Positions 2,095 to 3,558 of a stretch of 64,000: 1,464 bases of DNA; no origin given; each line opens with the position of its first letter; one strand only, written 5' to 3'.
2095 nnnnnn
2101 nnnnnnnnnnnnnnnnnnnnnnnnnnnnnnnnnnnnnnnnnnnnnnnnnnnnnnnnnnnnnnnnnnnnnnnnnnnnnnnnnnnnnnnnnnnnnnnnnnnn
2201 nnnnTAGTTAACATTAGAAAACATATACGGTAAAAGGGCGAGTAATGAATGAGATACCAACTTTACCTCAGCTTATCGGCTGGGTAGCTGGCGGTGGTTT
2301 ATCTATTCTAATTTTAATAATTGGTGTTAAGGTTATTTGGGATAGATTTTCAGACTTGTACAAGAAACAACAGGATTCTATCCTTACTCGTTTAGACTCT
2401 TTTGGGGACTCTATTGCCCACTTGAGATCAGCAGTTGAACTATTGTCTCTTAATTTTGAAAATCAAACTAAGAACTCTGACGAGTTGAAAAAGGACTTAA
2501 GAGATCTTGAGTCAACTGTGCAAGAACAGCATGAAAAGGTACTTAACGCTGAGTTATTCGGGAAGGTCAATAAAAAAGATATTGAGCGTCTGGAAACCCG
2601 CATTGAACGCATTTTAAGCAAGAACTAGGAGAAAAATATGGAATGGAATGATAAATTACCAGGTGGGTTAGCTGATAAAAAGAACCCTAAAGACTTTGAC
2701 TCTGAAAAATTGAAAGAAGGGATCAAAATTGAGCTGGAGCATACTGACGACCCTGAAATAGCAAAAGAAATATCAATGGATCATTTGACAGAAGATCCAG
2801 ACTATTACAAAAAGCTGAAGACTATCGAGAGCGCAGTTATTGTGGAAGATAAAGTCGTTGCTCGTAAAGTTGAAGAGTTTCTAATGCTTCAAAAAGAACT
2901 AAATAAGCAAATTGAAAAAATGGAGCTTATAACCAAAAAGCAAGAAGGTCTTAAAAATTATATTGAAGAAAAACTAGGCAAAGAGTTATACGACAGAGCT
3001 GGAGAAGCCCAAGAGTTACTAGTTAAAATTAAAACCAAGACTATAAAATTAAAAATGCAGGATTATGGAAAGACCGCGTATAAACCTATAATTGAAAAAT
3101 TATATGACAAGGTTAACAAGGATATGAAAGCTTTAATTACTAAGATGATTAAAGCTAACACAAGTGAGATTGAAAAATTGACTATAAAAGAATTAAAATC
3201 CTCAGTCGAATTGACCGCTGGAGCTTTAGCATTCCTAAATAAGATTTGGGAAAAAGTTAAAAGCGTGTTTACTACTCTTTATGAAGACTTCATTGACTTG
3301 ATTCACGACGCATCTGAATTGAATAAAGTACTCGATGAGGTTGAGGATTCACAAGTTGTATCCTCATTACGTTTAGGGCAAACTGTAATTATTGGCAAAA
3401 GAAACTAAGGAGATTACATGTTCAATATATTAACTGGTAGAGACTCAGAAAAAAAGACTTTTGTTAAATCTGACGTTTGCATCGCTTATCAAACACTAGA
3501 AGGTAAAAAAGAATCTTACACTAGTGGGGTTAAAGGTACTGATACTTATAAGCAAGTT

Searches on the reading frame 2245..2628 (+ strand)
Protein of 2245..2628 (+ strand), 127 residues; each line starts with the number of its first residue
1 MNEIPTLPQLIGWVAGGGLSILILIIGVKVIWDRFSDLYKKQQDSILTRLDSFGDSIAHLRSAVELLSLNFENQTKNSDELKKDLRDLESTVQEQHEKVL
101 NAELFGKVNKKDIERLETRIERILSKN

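Call 29: search_protein_families(library=pfam, max_evalue=10, proteins=[window:2245-2628:+])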
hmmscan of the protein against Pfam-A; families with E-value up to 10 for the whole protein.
window:2245-2628:+ (127 aa): 10 families
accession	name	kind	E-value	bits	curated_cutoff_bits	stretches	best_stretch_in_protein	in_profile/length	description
PF09358.15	E1_UFD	-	0.002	19.2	25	1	5-45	10-50/93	Ubiquitin fold domain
PF05659.16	RPW8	-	0.0024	17.9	30.4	1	23-122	12-109/139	Arabidopsis broad-spectrum mildew resistance protein RPW8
PF10506.14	USHBP1_PDZ-bd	-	0.0089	16.6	24.5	1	56-90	5-39/65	Harmonin-binding protein USHBP1, PDZ-binding domain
PF25541.1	TBCA_PH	-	0.012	15.8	27.8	1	46-117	62-133/139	PH domain-containing proteins, TBCA domain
PF03097.24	BRO1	-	0.057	12.7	35.1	1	51-98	267-312/385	BRO1-like domain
PF14316.11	DUF4381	-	0.18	12.6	27.2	1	3-64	11-73/145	Domain of unknown function (DUF4381)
PF18373.7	Spectrin_2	-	0.19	12.3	26.4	1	75-115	23-63/78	Spectrin like domain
PF10112.14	Halogen_Hydrol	-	0.33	11.3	29.8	1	58-121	126-189/191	5-bromo-4-chloroindolyl phosphate hydrolysis protein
PF05377.16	FlaC_arch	-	1.1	10.1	27.8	1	60-94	5-39/55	Flagella accessory protein C (FlaC)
PF04102.17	SlyX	-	1.5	9.9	30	1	56-98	11-53/67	SlyX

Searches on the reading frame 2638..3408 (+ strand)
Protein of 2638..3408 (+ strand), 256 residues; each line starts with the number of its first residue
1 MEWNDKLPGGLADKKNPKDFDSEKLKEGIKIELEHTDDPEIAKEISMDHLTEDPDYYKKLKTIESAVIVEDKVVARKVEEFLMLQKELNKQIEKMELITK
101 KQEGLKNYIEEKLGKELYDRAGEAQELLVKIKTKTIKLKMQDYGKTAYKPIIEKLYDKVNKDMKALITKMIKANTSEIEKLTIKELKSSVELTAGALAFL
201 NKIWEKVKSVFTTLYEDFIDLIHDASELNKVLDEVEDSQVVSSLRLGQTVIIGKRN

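Call 8: search_protein_families(library=pfam, max_evalue=0.01, proteins=[window:2638-3408:+])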
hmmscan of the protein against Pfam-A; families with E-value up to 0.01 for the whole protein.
window:2638-3408:+ (256 aa): 2 families
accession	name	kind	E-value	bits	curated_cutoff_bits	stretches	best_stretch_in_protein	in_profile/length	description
PF18905.5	DUF5661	-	5.8e-12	46.2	27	1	21-64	16-63/65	Protein of unknown function (DUF5661)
PF14420.11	Clr5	-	0.0087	16.6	22.3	0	147-171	7-31/54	Clr5 domain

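Call 10: search_protein_families(library=phrogs, max_evalue=0.001, proteins=[window:2638-3408:+])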
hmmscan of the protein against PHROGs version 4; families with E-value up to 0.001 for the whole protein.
window:2638-3408:+ (256 aa): 0 families
